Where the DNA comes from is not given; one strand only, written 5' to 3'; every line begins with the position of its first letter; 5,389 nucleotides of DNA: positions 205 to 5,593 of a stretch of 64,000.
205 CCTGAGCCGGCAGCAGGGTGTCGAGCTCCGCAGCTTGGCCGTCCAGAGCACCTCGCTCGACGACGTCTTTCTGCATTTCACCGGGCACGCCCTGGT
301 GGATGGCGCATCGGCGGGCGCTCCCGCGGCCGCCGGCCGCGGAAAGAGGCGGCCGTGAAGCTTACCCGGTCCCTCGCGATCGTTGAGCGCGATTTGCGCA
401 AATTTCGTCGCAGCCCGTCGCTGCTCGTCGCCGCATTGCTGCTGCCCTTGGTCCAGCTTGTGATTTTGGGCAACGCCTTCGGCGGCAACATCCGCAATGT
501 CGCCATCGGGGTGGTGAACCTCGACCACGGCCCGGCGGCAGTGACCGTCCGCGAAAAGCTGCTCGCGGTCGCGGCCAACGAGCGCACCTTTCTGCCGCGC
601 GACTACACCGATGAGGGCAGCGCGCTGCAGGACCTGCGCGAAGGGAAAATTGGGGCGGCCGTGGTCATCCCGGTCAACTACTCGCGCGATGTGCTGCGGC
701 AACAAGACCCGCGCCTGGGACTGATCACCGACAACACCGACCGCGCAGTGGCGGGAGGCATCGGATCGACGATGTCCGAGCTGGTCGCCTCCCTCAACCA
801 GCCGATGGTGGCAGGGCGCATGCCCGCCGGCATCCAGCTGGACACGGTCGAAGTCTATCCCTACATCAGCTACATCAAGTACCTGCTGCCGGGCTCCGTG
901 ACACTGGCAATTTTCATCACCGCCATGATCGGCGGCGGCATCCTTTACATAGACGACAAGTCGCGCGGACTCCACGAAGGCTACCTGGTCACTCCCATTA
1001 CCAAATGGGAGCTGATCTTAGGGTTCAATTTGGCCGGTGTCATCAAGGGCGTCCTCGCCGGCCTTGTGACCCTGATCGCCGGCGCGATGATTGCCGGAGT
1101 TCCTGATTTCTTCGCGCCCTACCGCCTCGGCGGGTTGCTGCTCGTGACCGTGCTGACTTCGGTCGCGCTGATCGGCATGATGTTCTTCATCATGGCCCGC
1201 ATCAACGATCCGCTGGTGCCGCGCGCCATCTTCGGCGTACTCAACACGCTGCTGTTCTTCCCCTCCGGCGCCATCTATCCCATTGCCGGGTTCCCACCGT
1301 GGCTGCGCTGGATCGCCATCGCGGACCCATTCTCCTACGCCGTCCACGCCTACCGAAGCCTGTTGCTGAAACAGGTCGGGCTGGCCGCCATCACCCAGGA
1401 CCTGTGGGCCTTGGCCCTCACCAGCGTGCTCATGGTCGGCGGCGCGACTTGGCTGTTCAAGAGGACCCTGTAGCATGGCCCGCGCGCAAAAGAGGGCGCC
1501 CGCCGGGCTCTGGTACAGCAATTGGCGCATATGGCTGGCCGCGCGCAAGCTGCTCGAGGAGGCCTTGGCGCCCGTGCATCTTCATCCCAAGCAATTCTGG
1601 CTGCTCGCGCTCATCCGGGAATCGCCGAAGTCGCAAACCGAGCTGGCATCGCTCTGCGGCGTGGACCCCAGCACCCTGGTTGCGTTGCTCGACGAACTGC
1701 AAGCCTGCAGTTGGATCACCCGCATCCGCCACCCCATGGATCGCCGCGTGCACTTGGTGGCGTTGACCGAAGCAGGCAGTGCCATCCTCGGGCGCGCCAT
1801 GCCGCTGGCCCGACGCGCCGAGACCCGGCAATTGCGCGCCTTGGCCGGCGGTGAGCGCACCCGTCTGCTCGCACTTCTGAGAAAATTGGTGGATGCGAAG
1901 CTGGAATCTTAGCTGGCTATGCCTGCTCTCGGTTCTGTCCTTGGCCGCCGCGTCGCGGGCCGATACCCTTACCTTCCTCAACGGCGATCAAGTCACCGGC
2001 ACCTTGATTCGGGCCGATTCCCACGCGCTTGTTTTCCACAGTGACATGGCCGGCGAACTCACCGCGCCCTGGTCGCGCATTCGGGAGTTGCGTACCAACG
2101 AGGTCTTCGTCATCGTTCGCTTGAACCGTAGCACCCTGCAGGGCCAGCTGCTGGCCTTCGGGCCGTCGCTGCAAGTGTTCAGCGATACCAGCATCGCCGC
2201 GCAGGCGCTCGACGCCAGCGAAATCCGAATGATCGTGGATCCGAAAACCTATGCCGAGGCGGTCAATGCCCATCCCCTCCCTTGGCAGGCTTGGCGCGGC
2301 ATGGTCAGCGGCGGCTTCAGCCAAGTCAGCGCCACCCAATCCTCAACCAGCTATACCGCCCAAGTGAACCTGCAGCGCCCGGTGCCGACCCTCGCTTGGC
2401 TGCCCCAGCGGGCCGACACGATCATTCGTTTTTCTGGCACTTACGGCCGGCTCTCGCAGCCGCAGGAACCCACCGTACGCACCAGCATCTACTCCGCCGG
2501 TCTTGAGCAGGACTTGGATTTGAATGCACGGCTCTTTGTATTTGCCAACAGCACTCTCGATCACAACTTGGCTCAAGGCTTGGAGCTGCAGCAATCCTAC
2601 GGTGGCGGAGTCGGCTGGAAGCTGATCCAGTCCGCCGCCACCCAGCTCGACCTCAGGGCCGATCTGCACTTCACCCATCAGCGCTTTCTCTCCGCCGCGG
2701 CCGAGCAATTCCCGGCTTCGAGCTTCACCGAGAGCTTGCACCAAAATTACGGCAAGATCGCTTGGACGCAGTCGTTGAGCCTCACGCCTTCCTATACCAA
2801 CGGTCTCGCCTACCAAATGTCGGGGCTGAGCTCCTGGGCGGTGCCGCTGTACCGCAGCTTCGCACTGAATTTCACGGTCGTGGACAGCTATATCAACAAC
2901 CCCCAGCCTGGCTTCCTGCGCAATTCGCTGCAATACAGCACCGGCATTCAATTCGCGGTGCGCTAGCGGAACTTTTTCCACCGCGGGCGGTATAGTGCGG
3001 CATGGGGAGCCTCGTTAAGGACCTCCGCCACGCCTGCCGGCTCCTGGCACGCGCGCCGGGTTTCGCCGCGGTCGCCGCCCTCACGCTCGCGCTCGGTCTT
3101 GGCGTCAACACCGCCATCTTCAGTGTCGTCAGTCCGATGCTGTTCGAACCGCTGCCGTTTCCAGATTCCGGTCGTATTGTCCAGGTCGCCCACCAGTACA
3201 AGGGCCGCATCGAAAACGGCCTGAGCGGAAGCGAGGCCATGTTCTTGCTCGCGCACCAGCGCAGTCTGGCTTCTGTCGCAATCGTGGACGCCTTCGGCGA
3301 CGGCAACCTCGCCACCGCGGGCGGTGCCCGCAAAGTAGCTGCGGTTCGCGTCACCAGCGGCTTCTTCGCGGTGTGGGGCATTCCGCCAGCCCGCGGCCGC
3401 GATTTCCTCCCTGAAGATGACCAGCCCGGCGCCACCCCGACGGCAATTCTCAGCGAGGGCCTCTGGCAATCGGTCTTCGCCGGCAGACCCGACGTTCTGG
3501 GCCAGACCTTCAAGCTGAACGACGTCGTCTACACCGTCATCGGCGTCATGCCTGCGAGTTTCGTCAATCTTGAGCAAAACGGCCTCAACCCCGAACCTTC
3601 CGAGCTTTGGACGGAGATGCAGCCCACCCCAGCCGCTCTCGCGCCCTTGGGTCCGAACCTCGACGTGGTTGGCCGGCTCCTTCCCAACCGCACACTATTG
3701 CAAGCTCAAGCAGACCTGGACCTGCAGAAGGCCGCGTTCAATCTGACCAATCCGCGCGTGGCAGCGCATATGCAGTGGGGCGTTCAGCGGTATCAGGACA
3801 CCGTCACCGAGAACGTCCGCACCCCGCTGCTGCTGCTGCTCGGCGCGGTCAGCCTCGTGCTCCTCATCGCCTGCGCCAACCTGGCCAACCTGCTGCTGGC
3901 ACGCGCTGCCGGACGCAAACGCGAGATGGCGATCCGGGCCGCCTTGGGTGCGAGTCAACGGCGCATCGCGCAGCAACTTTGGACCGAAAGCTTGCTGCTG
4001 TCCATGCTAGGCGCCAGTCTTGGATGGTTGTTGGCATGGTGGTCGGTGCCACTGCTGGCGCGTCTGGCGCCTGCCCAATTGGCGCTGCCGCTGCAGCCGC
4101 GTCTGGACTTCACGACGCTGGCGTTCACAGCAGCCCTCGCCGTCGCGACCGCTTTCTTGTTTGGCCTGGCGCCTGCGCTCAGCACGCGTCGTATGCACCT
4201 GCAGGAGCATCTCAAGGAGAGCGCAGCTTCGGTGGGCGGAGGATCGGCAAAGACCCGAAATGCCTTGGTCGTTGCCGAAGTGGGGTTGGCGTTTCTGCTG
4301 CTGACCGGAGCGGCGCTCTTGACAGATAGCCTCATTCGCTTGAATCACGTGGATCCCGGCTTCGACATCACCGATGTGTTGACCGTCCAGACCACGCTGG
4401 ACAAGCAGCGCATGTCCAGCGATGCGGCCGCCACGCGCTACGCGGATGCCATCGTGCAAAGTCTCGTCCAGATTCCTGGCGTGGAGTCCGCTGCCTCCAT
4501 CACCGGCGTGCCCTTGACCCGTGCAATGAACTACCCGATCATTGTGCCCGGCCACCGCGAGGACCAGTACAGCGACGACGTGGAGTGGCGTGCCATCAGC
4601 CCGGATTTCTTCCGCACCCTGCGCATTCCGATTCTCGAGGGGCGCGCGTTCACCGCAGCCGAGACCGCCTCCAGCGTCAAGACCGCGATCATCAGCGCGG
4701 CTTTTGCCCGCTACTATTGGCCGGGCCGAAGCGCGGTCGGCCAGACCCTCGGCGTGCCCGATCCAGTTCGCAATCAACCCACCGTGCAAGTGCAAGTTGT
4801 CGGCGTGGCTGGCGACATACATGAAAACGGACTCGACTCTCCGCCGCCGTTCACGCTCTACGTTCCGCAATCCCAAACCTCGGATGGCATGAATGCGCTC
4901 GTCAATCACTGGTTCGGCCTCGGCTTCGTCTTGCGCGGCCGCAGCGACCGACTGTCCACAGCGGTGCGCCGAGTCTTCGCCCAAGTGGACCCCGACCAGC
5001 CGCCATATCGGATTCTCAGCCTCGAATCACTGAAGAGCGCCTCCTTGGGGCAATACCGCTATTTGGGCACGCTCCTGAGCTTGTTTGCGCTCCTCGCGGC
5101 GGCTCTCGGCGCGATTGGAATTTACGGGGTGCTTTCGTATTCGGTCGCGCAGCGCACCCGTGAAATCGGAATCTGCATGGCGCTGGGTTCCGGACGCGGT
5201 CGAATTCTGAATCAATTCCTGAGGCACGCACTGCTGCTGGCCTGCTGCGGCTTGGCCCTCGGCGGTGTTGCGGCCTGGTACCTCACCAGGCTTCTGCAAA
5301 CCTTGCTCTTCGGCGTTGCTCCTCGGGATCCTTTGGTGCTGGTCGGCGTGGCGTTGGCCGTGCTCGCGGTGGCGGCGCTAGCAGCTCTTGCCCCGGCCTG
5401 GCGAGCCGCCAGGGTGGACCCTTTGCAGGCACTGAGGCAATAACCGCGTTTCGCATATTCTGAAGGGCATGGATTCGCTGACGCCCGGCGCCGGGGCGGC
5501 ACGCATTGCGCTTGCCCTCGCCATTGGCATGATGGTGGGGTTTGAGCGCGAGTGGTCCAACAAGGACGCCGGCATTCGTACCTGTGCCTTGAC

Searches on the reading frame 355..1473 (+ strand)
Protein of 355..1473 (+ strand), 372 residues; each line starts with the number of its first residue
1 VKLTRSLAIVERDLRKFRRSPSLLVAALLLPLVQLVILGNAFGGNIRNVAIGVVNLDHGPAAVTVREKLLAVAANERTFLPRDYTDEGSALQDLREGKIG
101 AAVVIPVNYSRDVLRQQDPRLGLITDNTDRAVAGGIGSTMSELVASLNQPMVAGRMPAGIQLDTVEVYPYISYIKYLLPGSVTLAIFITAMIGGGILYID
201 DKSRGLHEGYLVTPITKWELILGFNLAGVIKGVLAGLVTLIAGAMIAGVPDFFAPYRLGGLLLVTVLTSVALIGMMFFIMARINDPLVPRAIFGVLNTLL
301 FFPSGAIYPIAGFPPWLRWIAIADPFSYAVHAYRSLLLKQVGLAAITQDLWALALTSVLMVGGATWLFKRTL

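Call 84: search_protein_families(library=pfam, proteins=[window:355-1473:+], max_evalue=0.00001)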
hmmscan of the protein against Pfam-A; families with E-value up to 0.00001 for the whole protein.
window:355-1473:+ (372 aa): 3 families
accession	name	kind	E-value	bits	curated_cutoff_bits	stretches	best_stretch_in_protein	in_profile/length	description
PF12698.13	ABC2_membrane_3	-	1.7e-35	123.2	31.6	1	22-364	2-345/347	ABC-2 family transporter protein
PF01061.29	ABC2_membrane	-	6e-20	72.1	26.9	1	171-337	51-210/211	ABC-2 type transporter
PF12679.13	ABC2_membrane_2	-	4.1e-08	33.3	27.2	1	7-281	1-178/283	ABC-2 family transporter protein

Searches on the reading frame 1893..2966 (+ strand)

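Call 84: search_protein_families(library=pfam, proteins=[window:1893-2966:+], max_evalue=0.00001)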
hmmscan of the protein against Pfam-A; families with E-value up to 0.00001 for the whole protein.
window:1893-2966:+ (357 aa): 1 family
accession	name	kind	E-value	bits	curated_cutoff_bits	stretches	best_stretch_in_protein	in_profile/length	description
PF04338.18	DUF481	-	2.2e-20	74.1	21.1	1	141-354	4-208/210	Protein of unknown function, DUF481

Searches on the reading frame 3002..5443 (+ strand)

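Call 84: search_protein_families(library=pfam, proteins=[window:3002-5443:+], max_evalue=0.00001)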
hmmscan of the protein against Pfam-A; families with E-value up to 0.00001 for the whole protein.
window:3002-5443:+ (813 aa): 2 families
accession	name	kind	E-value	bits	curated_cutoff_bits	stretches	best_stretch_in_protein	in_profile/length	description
PF12704.14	MacB_PCD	-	6.3e-33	115.2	27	2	23-187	2-158/207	MacB-like periplasmic core domain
PF02687.27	FtsX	-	3.7e-30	104.9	25.5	2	283-399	4-119/120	FtsX-like permease C-terminal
